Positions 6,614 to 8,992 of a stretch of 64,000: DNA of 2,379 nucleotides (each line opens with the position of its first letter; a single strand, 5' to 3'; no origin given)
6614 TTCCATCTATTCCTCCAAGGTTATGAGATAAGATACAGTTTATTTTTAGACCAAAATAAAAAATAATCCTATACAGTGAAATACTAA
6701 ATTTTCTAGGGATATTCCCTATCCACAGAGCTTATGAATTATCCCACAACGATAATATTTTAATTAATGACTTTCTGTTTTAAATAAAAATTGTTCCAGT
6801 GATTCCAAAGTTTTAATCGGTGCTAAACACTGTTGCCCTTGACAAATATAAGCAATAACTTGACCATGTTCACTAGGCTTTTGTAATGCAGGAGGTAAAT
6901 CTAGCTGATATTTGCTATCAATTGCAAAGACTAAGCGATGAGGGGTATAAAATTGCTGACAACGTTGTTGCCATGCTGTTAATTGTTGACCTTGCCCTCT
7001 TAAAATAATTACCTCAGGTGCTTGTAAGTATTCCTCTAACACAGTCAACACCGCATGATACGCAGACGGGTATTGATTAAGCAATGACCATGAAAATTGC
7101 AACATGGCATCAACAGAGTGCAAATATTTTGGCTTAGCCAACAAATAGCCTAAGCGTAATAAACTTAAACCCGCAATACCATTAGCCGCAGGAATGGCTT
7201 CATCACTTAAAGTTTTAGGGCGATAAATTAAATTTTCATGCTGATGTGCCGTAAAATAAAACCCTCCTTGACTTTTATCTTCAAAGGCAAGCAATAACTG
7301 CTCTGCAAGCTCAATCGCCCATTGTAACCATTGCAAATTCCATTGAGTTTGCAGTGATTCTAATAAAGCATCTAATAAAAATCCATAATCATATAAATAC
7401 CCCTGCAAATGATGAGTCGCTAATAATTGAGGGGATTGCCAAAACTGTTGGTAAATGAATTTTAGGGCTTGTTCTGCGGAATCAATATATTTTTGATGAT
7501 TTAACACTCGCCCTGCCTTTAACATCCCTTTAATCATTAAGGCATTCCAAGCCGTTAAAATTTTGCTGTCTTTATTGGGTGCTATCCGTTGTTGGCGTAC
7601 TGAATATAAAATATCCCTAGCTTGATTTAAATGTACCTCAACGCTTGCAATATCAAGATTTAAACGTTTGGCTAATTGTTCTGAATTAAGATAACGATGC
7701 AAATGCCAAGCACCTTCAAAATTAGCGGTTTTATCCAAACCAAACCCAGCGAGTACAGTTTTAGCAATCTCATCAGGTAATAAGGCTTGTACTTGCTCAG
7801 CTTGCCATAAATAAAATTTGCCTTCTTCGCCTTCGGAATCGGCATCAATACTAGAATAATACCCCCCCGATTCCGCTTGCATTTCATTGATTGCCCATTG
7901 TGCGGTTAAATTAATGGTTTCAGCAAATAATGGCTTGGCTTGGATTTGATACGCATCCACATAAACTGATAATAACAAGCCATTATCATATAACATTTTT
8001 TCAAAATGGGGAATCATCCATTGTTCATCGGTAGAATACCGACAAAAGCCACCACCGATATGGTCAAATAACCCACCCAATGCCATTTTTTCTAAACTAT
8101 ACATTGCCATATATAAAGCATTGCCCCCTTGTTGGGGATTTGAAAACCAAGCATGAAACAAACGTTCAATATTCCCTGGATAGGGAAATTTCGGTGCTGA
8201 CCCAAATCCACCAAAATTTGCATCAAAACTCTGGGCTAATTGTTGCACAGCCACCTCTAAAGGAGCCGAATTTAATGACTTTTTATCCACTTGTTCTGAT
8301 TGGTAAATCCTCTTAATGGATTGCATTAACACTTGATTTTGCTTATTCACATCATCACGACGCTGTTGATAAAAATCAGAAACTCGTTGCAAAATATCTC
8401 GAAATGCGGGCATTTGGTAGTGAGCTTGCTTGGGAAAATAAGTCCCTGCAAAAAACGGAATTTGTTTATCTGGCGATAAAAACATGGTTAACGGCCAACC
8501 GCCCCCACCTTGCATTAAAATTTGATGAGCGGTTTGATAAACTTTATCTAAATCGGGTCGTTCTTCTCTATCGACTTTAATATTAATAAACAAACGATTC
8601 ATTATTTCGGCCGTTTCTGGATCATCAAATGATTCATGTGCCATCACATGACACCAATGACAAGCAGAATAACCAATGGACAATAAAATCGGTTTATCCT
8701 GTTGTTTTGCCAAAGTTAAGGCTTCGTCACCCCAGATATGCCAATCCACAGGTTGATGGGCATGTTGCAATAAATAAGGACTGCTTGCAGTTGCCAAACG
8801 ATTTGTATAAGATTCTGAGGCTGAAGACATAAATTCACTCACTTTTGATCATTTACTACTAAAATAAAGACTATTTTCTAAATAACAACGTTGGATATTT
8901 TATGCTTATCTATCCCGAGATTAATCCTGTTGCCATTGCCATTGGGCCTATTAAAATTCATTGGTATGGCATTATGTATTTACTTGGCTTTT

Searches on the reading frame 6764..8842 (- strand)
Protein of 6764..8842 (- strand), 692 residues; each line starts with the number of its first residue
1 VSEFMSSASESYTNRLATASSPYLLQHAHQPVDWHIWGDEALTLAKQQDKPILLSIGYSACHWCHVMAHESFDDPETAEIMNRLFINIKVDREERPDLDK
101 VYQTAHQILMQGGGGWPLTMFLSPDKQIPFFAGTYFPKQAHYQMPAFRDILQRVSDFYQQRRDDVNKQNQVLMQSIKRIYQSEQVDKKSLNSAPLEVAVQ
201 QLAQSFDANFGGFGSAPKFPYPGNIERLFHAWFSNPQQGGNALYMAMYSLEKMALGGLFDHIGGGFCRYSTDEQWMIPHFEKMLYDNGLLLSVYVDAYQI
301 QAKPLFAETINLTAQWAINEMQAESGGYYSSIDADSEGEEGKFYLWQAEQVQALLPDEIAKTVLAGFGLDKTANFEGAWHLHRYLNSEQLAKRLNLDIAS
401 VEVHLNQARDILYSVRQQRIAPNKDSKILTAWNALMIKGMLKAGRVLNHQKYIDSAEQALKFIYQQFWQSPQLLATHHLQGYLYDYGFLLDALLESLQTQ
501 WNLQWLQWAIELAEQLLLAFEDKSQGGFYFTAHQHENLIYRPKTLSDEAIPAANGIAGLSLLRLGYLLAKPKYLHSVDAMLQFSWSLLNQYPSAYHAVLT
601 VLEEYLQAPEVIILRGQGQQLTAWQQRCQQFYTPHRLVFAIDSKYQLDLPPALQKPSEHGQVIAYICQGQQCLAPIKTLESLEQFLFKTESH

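Call 21: search_protein_families(library=pfam, proteins=[window:6764-8842:-], max_evalue=0.00001)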
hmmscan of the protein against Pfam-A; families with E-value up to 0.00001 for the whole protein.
window:6764-8842:- (692 aa): 2 families
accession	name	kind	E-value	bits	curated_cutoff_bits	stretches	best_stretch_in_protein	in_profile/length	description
PF03190.21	Thioredox_DsbH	-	3.8e-73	245.3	27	1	13-176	1-162/163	Protein of unknown function, DUF255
PF13899.12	Thioredoxin_7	-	4.8e-09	36.7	27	1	33-124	1-83/83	Thioredoxin-like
